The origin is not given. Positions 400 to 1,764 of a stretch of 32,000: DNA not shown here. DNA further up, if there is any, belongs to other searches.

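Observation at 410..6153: A 5.9-kb three-gene cassette (tannase, beta-helix protein, Rpn-like nuclease/transposase) splits the biotin genes bioB-bioD from bioA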

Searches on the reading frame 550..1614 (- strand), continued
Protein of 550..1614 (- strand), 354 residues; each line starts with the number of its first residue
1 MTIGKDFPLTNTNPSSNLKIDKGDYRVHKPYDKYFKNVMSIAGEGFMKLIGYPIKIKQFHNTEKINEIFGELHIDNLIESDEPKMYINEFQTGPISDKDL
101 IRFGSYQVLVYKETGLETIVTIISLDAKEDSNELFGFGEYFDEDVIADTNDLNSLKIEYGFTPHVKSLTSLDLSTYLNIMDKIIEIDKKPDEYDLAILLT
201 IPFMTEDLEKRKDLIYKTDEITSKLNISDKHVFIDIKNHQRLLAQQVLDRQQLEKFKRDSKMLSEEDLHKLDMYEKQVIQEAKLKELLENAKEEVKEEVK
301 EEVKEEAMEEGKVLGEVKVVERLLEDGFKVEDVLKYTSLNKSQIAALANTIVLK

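Call 71: search_protein_families(library=ncbifam, alignment_id=A5, max_evalue=0.01)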
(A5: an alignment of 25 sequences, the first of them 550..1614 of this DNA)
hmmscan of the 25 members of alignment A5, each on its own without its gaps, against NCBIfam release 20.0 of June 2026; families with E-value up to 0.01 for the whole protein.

A. member 1, window:550-1614:- (354 aa): 1 family
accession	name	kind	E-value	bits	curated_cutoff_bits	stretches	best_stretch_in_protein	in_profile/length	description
NF007418.0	PRK09956.1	equivalog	0.0052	15.9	583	1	273-346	232-305/308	ISNCY family transposase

B. families by the number of members that match (of 25 scanned): 9 families
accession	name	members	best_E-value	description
TIGR01784.1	T_den_put_tspse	10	7.6e-09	Rpn family recombination-promoting nuclease/putative transposase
NF009925.1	PRK13386.1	3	8.7e-07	flagellar assembly protein FliH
NF004270.2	PRK05687.2-1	3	1e-05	flagellar assembly protein FliH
NF004267.1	PRK05687.1-3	3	2.5e-05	flagellar assembly protein FliH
NF004266.1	PRK05687.1-1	3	0.00024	flagellar assembly protein FliH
NF047948.1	male_kill_WMK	1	6.5e-07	WO male-killing family protein Wmk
NF005198.1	PRK06669.1-3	1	2e-05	flagellar assembly protein FliH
NF010015.0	PRK13490.1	1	0.0012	chemoreceptor glutamine deamidase CheD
NF007418.0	PRK09956.1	1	0.0052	ISNCY family transposase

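Call 82: find_related_loci(query=A8, collection=metagenome_contigs, flank=6000)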
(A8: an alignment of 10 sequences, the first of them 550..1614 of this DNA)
Query A8 (354 aa) in metagenome_contigs; peptide patterns used: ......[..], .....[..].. (x = any residue, [..] = any of these).
600 stretches matched a pattern, but none encodes a relative of the query by tblastn (E <= 1e-3).

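Call 83: find_related_loci(query=window:550-1614:-, collection=metagenome_contigs, flank=6000)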
Query window:550-1614:- (354 aa) in metagenome_contigs; peptide patterns used: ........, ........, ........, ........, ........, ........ (x = any residue, [..] = any of these).
232 stretches matched a pattern, but none encodes a relative of the query by tblastn (E <= 1e-3).

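Call 84: find_encoding_contigs(protein=P0123, flank=7000, max_places=3)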
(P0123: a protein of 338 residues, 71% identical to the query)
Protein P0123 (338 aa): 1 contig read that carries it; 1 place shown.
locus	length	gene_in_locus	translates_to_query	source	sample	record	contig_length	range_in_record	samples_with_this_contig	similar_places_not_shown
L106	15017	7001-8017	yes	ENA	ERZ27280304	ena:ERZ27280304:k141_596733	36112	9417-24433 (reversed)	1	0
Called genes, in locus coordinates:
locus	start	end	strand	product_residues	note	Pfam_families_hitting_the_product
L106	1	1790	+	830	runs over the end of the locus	PF00270:DEAD, PF04851:ResIII, PF21210:RNA_helicase_helical, PF00271:Helicase_C, PF02732:ERCC4, PF12826:HHH_2, PF14520:HHH_5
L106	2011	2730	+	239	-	PF01209:Ubie_methyltran (weak), PF08704:GCD14, PF01135:PCMT (weak), PF13847:Methyltransf_31, PF13649:Methyltransf_25 (faint)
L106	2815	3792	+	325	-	PF04055:Radical_SAM, PF06968:BATS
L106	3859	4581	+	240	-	PF07755:DUF1611 (faint), PF01656:CbiA (weak), PF13500:AAA_26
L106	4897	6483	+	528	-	-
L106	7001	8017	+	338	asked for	-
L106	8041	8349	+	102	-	-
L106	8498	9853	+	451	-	PF00202:Aminotran_3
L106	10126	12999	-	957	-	PF00133:tRNA-synt_1, PF01406:tRNA-synt_1e (faint), PF09334:tRNA-synt_1g, PF13603:tRNA-synt_1_2, PF09334:tRNA-synt_1g, PF08264:Anticodon_1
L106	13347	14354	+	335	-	PF00448:SRP54 (faint), PF01656:CbiA, PF02374:ArsA_ATPase, PF10609:ParA (faint), PF13614:AAA_31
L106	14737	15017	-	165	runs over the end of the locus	PF09888:DUF2115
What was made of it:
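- L106 carries the same order plus a 102-aa ORF (call 84).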

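Call 85: find_encoding_contigs(protein=P0129, flank=7000, max_places=3)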
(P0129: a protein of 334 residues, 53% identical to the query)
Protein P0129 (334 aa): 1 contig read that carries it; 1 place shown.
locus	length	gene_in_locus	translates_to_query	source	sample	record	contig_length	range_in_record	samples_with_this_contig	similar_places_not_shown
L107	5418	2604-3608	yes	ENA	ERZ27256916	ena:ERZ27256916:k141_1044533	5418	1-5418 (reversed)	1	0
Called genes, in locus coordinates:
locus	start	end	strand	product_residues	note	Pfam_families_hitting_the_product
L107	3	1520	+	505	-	?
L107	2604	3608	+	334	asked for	-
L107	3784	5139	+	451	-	PF00202:Aminotran_3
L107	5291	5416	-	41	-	?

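Call 95: fold_search(model_id=the predicted structure, library=pdb)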
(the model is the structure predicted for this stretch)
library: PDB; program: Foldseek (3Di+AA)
matches with E <= 10: 481; with E <= 0.001: 0
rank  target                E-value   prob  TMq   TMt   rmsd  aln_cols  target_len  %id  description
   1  6qvv_A                2.5e-02  0.63  0.12  0.18  12.2       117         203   14  Structure and function of phenuiviridae cap snatching endonucleases (released 2019-09-25)
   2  6qw0_A                3.6e-02  0.47  0.11  0.18  12.3       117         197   14  Structure and function of toscana virus cap snatching endonucleases (released 2019-09-25)
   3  7ewy_D                5.3e-02  0.75  0.14  0.27  10.7       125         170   14  Crystal structure of Ebinur Lake virus cap snatching endonuclease (D79A mutant) (released 2022-01-26)
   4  6qvv_B                5.3e-02  0.57  0.12  0.17   8.4       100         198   15  Structure and function of phenuiviridae cap snatching endonucleases (released 2019-09-25)
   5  7ewu_A                7.0e-02  0.60  0.18  0.30  14.5       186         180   11  Crystal structure of Ebinur Lake virus cap snatching endonuclease (WT) (released 2022-01-26)
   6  6qw5_B                8.3e-02  0.51  0.12  0.18   8.2        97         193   16  Structure and function of the toscana virus cap snatching endonuclease (released 2019-09-25)
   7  6qw5_A                1.2e-01  0.25  0.12  0.17  12.1       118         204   14  Structure and function of the toscana virus cap snatching endonuclease (released 2019-09-25)
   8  7ewz_B                1.3e-01  0.44  0.14  0.25  13.3       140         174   13  Crystal structure of Ebinur Lake virus cap snatching endonuclease (D92A mutant) (released 2022-01-26)
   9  6qw0_B                2.0e-01  0.30  0.12  0.19  11.7       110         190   14  Structure and function of toscana virus cap snatching endonucleases (released 2019-09-25)
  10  7orm_A                2.1e-01  0.18  0.17  0.03  22.8       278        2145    9  La Crosse virus polymerase at transcription early-elongation stage (released 2022-02-16)
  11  7ex6_D                2.2e-01  0.47  0.15  0.27  10.9       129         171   12  Crystal structure of Ebinur Lake virus cap snatching endonuclease in complex with inhibitor 11 (released 2022-02-16)
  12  5h7c_C                2.5e-01  0.38  0.16  0.15  22.6       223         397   17  Crystal structure of a repeat protein with two Protein A-DHR14 repeat modules (released 2017-06-28)
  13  8fbk                  2.6e-01  0.35  0.18  0.26  23.4       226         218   17  Improving the secretion of designed protein assemblies through negative design of cryptic transmembrane domains (released 2023-03-22)
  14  3e41_A                3.3e-01  0.11  0.11  0.13  14.2       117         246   16  Q138F HincII bound to GTCGAC and 5 mM Ca2+ (released 2008-08-26)
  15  6w2v_A                4.8e-01  0.47  0.21  0.32  29.6       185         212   18  Junction 23, DHR14-DHR18 (released 2020-04-15)
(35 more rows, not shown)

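Call 104: list_cluster_members(proteins=[P0256, P0257, P0258, P0265, P0269, P0273, P0275, P0278, P0281, P0300])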
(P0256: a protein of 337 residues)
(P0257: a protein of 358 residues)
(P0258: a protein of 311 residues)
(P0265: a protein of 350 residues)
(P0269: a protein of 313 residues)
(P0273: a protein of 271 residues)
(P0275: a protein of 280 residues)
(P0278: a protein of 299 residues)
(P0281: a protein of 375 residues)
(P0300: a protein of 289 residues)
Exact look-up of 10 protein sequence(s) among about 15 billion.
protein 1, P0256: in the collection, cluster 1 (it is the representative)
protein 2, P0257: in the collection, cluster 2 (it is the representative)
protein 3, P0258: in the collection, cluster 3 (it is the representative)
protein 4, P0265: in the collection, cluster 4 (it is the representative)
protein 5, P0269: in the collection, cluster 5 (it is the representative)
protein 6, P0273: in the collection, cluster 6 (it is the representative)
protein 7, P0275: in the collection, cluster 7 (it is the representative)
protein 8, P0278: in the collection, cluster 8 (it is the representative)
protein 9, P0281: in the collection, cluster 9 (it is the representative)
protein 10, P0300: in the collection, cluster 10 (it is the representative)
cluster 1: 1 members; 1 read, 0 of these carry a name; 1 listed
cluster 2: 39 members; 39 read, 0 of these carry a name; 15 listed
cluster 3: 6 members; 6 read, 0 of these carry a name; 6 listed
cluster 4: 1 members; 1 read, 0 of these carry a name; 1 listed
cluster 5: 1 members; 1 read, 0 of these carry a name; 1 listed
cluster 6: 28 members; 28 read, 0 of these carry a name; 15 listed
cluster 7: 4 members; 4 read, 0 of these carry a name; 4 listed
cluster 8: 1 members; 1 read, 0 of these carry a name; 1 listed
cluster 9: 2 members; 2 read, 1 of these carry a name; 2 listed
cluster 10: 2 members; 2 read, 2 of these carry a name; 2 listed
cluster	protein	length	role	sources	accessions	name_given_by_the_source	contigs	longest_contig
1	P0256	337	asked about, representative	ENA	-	-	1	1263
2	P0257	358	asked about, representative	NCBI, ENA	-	-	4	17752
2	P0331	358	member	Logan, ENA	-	-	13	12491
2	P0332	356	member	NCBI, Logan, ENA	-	-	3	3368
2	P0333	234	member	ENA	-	-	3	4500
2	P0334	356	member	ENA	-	-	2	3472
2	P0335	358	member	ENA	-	-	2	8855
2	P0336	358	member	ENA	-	-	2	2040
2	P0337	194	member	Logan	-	-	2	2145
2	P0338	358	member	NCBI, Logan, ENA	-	-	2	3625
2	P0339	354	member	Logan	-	-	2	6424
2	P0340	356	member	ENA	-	-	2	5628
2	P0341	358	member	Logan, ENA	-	-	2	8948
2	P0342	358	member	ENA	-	-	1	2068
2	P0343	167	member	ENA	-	-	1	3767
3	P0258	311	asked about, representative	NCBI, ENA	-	-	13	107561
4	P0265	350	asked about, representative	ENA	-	-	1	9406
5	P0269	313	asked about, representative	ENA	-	-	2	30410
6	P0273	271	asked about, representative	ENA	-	-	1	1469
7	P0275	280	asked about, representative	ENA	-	-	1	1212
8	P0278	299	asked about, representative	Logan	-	-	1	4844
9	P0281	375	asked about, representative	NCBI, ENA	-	-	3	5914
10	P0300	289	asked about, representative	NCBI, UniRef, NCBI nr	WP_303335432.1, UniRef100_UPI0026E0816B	hypothetical protein [Methanobrevibacter sp.] | hypothetical protein n=1 Tax=Methanobrevibacter sp. TaxID=66852 RepID=UPI0026E0816B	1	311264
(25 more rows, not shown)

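Call 106: search_protein_families(library=pfam, proteins=[L106:8041-8349:+], max_evalue=0.001)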
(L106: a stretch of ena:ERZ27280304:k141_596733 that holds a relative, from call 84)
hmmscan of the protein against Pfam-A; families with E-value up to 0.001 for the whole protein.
L106:8041-8349:+ (102 aa): 0 families
